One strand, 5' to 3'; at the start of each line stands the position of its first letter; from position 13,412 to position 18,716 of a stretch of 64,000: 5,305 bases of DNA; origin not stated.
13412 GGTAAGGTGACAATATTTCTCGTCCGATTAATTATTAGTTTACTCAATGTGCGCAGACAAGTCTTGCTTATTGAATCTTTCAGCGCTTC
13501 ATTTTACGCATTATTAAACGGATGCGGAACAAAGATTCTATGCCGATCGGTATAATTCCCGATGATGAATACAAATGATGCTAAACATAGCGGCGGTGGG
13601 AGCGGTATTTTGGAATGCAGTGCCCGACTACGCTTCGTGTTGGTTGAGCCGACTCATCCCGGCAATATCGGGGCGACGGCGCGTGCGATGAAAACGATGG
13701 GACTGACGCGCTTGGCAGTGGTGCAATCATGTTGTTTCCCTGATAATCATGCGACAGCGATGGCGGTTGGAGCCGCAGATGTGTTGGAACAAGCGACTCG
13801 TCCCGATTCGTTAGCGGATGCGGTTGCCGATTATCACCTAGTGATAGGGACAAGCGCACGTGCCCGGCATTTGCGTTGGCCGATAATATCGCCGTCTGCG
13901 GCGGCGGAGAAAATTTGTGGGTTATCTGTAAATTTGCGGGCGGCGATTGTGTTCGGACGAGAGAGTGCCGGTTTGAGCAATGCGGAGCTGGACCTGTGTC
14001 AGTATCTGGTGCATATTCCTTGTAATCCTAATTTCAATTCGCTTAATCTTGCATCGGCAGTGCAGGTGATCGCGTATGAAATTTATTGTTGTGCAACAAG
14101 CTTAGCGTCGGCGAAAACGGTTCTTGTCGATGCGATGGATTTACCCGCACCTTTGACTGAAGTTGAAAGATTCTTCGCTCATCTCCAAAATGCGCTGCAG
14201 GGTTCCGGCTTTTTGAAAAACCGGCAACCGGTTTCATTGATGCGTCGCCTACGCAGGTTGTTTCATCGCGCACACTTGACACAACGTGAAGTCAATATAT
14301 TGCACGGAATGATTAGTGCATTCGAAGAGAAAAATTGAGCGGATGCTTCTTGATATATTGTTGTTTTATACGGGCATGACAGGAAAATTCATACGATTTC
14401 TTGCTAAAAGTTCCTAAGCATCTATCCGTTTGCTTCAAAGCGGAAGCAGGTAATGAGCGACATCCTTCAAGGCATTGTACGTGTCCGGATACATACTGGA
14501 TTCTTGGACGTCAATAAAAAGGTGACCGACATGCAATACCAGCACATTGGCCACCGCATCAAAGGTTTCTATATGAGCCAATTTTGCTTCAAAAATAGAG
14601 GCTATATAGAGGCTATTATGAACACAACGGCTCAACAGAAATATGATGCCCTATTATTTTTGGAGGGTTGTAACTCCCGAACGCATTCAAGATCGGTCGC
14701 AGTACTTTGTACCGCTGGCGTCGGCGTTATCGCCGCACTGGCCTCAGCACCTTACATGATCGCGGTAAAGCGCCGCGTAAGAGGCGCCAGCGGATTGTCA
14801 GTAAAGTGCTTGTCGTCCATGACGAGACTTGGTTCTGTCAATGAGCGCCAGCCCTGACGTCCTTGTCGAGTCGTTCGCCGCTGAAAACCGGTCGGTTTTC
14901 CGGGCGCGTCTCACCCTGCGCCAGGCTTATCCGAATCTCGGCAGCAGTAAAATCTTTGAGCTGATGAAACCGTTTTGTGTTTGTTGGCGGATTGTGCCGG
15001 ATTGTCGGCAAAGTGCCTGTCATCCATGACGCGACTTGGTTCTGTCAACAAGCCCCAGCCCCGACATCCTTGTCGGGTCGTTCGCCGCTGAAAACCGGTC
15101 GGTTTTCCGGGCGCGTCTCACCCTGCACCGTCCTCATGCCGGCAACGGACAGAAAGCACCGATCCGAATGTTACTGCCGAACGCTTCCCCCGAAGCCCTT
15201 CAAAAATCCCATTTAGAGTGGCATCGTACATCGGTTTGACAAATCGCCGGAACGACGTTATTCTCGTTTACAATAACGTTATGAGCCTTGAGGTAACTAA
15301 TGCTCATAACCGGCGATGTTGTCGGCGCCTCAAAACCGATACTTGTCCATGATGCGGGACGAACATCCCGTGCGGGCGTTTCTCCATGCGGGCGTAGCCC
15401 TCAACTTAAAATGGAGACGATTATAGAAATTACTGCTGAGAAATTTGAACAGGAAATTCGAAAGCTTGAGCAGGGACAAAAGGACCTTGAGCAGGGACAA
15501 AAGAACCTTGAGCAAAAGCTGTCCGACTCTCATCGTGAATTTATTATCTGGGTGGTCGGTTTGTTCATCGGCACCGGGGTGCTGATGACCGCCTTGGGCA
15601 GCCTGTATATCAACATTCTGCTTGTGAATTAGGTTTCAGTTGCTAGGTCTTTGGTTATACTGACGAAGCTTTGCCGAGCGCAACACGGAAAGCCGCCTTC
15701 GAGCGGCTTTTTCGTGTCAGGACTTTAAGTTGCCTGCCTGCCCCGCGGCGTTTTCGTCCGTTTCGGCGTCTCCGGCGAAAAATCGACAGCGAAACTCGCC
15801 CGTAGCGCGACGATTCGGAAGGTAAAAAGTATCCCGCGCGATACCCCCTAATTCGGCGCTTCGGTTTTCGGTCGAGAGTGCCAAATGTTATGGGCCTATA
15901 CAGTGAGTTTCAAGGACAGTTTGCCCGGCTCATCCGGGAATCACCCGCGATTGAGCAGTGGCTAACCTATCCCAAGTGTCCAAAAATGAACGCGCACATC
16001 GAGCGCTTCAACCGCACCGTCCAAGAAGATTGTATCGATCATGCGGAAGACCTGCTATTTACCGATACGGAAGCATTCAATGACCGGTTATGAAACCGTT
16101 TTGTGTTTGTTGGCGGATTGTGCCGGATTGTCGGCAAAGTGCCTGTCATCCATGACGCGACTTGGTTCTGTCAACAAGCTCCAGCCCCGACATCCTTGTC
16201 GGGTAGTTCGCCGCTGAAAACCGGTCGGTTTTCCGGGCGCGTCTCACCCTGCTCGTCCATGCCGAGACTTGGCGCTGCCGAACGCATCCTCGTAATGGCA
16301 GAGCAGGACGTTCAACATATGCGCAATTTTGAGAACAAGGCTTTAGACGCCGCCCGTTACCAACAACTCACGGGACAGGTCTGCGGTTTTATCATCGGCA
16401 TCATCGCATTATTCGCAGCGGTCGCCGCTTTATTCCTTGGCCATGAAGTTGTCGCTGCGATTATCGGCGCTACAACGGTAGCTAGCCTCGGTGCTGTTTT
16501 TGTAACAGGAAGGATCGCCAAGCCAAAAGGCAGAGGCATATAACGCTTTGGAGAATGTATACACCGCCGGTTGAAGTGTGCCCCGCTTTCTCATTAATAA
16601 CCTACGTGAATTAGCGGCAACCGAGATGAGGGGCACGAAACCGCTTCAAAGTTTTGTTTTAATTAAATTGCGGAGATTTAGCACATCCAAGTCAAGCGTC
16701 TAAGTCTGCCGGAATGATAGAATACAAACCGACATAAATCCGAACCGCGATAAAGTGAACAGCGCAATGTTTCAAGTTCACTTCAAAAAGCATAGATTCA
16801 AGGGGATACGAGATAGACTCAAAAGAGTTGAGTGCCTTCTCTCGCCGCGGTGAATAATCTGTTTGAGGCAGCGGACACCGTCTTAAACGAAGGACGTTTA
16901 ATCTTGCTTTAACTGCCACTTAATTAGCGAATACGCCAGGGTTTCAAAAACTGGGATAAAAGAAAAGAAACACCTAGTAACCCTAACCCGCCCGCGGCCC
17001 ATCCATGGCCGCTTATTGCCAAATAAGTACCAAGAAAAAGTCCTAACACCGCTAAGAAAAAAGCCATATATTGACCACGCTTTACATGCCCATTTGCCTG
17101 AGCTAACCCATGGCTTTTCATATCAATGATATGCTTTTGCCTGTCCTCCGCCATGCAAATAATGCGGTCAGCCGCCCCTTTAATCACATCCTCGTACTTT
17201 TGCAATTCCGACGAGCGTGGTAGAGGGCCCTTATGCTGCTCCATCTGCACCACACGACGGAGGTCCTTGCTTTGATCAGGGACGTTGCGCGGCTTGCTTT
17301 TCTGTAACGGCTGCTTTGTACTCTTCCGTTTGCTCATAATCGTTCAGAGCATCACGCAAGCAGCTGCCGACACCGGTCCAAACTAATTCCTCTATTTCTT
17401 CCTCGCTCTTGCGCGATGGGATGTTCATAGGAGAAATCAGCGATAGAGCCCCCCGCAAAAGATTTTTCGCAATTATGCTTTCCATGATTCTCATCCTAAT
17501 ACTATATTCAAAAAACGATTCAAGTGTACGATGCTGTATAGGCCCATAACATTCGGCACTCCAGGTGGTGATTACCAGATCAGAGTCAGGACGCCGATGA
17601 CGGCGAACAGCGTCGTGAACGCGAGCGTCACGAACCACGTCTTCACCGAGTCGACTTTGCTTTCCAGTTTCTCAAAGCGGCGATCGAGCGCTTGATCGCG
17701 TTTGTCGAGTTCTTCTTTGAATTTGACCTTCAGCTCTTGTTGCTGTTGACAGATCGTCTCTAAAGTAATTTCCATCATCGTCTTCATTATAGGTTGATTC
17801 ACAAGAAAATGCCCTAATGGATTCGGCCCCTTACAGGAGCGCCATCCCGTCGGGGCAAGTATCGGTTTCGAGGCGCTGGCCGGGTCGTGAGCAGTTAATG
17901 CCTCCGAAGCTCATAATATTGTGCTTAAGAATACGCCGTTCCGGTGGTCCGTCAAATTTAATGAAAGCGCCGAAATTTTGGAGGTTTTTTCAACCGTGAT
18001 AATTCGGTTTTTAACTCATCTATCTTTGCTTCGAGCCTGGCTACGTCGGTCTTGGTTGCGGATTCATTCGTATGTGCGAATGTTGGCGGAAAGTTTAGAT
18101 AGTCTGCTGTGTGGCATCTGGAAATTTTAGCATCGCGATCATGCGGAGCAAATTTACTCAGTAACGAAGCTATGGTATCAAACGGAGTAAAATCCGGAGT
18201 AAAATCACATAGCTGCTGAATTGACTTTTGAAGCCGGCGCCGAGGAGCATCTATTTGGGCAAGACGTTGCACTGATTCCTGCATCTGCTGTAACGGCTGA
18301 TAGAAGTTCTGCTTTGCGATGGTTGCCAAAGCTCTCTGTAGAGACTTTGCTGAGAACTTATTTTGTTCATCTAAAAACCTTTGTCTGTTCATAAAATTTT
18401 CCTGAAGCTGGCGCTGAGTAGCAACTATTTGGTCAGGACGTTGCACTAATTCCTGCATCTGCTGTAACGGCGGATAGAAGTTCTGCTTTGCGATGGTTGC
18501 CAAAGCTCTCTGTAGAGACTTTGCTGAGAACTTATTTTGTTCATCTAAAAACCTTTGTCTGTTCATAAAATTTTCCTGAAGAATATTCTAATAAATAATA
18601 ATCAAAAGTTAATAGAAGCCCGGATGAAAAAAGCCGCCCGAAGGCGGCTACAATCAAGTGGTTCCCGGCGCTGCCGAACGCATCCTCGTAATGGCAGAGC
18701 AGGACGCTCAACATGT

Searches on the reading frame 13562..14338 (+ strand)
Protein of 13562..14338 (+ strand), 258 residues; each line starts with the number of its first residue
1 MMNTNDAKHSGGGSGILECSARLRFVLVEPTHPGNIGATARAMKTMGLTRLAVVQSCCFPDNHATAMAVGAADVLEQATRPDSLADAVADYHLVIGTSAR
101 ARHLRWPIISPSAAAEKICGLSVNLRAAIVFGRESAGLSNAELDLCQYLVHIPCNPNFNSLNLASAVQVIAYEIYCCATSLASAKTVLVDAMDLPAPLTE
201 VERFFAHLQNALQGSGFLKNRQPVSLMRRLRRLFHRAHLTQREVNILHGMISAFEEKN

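Call 27: search_protein_families(library=ncbifam, proteins=[window:13562-14338:+], max_evalue=0.00001)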
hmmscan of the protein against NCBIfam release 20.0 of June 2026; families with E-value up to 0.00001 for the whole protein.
window:13562-14338:+ (258 aa): 6 families
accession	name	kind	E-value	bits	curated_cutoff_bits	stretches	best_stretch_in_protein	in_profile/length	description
NF011694.0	PRK15114.1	equivalog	1.4e-70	237.7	280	1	23-257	5-240/246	tRNA (cytosine(32)/uridine(32)-2'-O)-methyltransferase TrmJ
TIGR00050.1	rRNA_methyl_1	subfamily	1.4e-67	228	167.15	1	22-256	4-230/233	TrmJ/YjtD family RNA methyltransferase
NF007752.0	PRK10433.1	equivalog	5e-41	140.7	212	1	22-211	2-191/228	tRNA/rRNA methyltransferase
NF041077.1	tRNAmeth_TrmJ_Sulfolob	equivalog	4e-25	88.8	350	1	23-191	2-168/229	tRNA (cytidine-2'-O-)-methyltransferase TrmJ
TIGR00186.1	rRNA_methyl_3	equivalog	1.7e-09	37.5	160.15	1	25-176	96-238/240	23S rRNA (guanosine(2251)-2'-O)-methyltransferase RlmB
TIGR00185.1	tRNA_yibK_trmL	equivalog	1.1e-07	31.9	190.6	1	24-174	3-144/154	tRNA (uridine(34)/cytosine(34)/5-carboxymethylaminomethyluridine(34)-2'-O)-methyltransferase TrmL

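Call 37: find_related_loci(query=window:13562-14338:+, collection=genome_contigs, flank=10000)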
Query window:13562-14338:+ (258 aa) in genome_contigs; peptide patterns used: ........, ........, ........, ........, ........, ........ (x = any residue, [..] = any of these).
253 stretches matched a pattern; 5 encode a relative of the query (tblastn E <= 1e-3); 5 distinct loci.
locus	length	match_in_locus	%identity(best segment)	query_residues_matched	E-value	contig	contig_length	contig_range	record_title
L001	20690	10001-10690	44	21-251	3e-60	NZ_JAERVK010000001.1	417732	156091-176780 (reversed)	Candidatus Methylomicrobium oryzae strain RS1 NODE_1_length_417732_cov_114.523864, whole genome shotgun sequence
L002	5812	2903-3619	38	26-252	1e-36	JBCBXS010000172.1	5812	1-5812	MAG: Pseudomonadota bacterium isolate J06650_7 NODE_172_length_5812_cov_4.307934, whole genome shotgun sequence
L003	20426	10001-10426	25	23-173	2e-5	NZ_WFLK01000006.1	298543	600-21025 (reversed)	Janthinobacterium sp. FT58W NODE_6_length_298543_cov_28.330880_6, whole genome shotgun sequence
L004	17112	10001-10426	25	23-173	2e-5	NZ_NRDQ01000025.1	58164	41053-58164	Janthinobacterium sp. AD80 JaAD80_25, whole genome shotgun sequence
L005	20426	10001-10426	26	23-173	2e-5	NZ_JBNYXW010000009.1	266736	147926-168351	Janthinobacterium sp. HLX7-2 NODE_9_length_266736_cov_51.612713, whole genome shotgun sequence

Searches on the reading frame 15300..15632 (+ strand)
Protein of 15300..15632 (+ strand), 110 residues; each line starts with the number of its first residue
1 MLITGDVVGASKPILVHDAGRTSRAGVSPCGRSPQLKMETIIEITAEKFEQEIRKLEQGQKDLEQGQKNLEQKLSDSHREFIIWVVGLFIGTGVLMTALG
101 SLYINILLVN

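Call 50: search_protein_families(library=pfam, proteins=[window:15300-15632:+], max_evalue=0.01)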
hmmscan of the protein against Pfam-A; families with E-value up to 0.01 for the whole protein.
window:15300-15632:+ (110 aa): 1 family
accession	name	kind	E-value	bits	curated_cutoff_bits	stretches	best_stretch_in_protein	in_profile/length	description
PF15466.11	DUF4635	-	0.0072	16.3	27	1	42-80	95-130/134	Domain of unknown function (DUF4635)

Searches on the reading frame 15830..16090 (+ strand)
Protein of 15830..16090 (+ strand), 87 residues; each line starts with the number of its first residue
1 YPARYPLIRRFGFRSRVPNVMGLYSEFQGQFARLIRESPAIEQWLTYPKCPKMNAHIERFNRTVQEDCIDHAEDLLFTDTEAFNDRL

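Call 20: search_protein_families(library=ncbifam, proteins=[window:15830-16090:+], max_evalue=1)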
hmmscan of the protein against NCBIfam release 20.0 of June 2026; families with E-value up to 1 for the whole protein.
seq(87 aa): 2 families
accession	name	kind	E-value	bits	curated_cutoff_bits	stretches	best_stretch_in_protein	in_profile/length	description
NF033577.2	transpos_IS481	equivalog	1.1e-06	28.4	224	1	26-86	199-258/284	IS481 family transposase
NF033516.0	transpos_IS3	equivalog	0.021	14.1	160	1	40-72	300-332/369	IS3 family transposase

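Call 21: search_protein_families(library=pfam, proteins=[window:15830-16090:+], max_evalue=1)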
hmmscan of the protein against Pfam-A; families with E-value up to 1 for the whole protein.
seq(87 aa): 1 family
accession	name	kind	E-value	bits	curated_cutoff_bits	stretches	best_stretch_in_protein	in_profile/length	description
PF13683.12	rve_3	-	0.00024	21.2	26.5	1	41-73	3-35/67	Integrase core domain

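Call 22: find_homologous_proteins(query=window:15878-16090:+, max_evalue=0.001)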
Query seq(71 aa) (71 aa): 5 proteins with E <= 0.001 among 5 candidates.
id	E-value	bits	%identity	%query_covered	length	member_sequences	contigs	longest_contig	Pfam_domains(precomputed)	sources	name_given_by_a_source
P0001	2.2e-35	137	98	89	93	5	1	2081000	-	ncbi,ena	-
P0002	9.5e-33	129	94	89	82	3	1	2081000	-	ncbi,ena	-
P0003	2.8e-23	99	83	89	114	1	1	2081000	-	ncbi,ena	-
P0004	2.4e-21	93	93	65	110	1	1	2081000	PF13683.13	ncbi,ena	-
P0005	8.8e-6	43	52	72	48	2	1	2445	PF13683.13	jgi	-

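Call 23: find_encoding_contigs(protein=P0004, flank=10000, max_places=6)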
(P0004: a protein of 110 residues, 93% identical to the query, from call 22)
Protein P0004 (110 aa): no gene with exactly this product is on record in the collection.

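Call 25: find_encoding_contigs(protein=P0001, flank=10000, max_places=10)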
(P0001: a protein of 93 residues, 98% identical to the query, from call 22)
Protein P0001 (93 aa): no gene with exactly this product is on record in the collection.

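Call 26: list_cluster_members(proteins=[P0001, P0003, P0004])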
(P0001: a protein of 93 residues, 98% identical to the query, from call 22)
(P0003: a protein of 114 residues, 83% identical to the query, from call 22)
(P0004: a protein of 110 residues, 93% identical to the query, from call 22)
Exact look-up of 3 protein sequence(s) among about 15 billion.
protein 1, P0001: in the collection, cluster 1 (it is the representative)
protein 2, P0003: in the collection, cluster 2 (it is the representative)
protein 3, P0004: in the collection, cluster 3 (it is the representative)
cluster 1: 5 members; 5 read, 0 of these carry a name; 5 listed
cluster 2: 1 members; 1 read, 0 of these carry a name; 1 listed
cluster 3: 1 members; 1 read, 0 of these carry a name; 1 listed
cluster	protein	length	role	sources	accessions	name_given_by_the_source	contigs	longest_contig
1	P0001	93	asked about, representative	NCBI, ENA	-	-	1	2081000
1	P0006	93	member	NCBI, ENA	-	-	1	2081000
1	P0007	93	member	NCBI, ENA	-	-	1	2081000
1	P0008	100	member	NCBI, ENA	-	-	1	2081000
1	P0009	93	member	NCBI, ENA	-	-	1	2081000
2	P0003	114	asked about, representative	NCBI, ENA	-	-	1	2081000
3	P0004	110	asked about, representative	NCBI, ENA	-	-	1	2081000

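Call 32: search_protein_representatives(protein=P0004)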
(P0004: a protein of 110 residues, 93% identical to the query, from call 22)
Query: 110 residues. Proteins with E-value up to 0.001 (for the whole library): 653; up to 1e-10: 149; up to 1e-30: 1. The best 150 are listed.
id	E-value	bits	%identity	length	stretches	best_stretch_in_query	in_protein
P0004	1.5e-71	253.8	100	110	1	1-110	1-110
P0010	1.8e-25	105.4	45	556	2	15-90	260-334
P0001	1.6e-20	89.4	89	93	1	17-63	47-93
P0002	6.8e-20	87.4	77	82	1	11-63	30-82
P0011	2.6e-19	85.5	46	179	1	19-104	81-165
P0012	7.6e-19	84.0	89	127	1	17-61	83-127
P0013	9.9e-19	83.7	49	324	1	18-91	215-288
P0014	1.2e-18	83.3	51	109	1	14-88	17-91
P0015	1.9e-18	82.8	51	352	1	18-97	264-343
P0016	2.9e-18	82.2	56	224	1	19-90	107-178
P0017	4.9e-18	81.4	57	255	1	10-86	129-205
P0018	8.3e-18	80.7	52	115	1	19-89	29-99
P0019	1.5e-17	79.8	51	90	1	21-90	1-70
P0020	1.9e-17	79.5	50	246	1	19-90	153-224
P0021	7.3e-17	77.6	56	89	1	19-81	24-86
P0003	2.5e-13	66.2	86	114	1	17-67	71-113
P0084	1.5e-12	63.7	72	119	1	19-61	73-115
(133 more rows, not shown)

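Call 47: find_homologous_proteins(query=P0084, max_evalue=0.001)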
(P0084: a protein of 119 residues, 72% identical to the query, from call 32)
Query P0084 (119 aa): 84 proteins with E <= 0.001 among 89 candidates.
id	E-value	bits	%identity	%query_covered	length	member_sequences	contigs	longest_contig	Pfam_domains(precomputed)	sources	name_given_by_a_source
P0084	3.7e-74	264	100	100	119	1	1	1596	-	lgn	-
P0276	1.0e-19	89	75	47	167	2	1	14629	PF00665.33,PF13683.13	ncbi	ncbi:MAG: integrase core domain-containing protein, partial [Burkholderiales bacterium]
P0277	1.6e-19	88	78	43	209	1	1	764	PF00665.33,PF13683.13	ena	-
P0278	1.3e-18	85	68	55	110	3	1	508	PF13683.13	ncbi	ncbi:MAG: integrase core domain-containing protein, partial [Acidithiobacillus sp.]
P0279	6.3e-18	83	74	42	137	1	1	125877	PF13683.13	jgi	-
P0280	7.7e-18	82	65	55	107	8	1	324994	PF13683.13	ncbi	ncbi:integrase core domain-containing protein, partial [Pelomicrobium sp. G1]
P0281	1.1e-17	82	49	82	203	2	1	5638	PF00665.33,PF13683.13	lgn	-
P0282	2.2e-17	81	72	42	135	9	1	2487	PF13683.13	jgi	jgi:transposase InsO family protein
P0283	2.3e-17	81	72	42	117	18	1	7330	PF13683.13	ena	-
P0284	3.0e-17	81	77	39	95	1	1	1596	PF13683.13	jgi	jgi:transposase InsO family protein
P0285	3.0e-17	81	42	83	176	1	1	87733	PF00665.33,PF13683.13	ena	-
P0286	3.2e-17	80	72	42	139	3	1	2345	PF13683.13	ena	-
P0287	4.2e-17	80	72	42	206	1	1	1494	PF00665.33,PF13683.13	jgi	jgi:transposase InsO family protein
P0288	4.6e-17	80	82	38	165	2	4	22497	PF00665.33,PF13683.13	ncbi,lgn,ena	-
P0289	6.0e-17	80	65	46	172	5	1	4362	PF00665.33,PF13683.13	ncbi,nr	ncbi:MAG: integrase core domain-containing protein, partial [Burkholderiaceae bacterium]|nr:integras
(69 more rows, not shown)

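Call 48: find_encoding_contigs(protein=P0084, flank=5000, max_places=5)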
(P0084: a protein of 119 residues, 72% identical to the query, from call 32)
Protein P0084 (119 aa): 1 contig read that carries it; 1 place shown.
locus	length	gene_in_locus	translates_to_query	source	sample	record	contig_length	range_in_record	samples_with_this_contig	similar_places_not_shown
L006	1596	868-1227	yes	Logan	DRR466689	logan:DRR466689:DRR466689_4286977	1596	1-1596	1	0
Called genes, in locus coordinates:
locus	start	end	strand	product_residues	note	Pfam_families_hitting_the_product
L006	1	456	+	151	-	?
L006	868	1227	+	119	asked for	-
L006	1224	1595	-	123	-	?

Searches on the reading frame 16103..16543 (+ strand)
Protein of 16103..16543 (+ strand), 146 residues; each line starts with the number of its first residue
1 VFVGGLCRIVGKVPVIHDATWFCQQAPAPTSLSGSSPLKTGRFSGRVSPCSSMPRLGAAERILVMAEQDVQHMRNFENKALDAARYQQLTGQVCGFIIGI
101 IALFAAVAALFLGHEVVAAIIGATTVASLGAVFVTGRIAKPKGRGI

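Call 50: search_protein_families(library=pfam, proteins=[window:16103-16543:+], max_evalue=0.01)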
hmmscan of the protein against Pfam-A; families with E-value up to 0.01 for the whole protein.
window:16103-16543:+ (146 aa): 1 family
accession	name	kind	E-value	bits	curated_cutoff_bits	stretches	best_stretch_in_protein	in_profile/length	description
PF10097.14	DUF2335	-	0.00013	22.2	25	1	57-92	15-50/50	Predicted membrane protein (DUF2335)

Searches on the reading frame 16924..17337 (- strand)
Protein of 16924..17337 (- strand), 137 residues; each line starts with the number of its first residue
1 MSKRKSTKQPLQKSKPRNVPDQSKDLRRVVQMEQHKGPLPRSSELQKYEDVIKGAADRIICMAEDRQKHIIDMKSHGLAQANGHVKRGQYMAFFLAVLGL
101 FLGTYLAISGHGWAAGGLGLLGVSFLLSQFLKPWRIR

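Call 50: search_protein_families(library=pfam, proteins=[window:16924-17337:-], max_evalue=0.01)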
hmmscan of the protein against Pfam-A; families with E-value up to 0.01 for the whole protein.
window:16924-17337:- (137 aa): 1 family
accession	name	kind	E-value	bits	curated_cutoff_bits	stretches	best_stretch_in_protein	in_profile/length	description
PF10097.14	DUF2335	-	2.4e-08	34.2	25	1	40-69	1-30/50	Predicted membrane protein (DUF2335)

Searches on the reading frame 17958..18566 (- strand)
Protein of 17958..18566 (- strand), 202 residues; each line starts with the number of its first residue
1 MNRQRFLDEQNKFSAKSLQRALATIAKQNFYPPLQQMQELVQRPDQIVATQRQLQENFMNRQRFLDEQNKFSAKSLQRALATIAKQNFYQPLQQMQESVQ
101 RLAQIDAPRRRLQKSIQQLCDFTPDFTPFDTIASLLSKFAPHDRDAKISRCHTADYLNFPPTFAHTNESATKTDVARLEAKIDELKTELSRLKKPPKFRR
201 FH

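Call 50: search_protein_families(library=pfam, proteins=[window:17958-18566:-], max_evalue=0.01)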
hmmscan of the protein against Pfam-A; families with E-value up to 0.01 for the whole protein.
window:17958-18566:- (202 aa): 2 families
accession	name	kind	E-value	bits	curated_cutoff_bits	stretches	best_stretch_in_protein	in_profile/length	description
PF11422.13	IBP39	-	0.0018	18.5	25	1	78-139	39-100/179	Initiator binding protein 39 kDa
PF09312.16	SurA_N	-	0.0055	17.3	30.8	0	43-101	36-96/118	SurA N-terminal domain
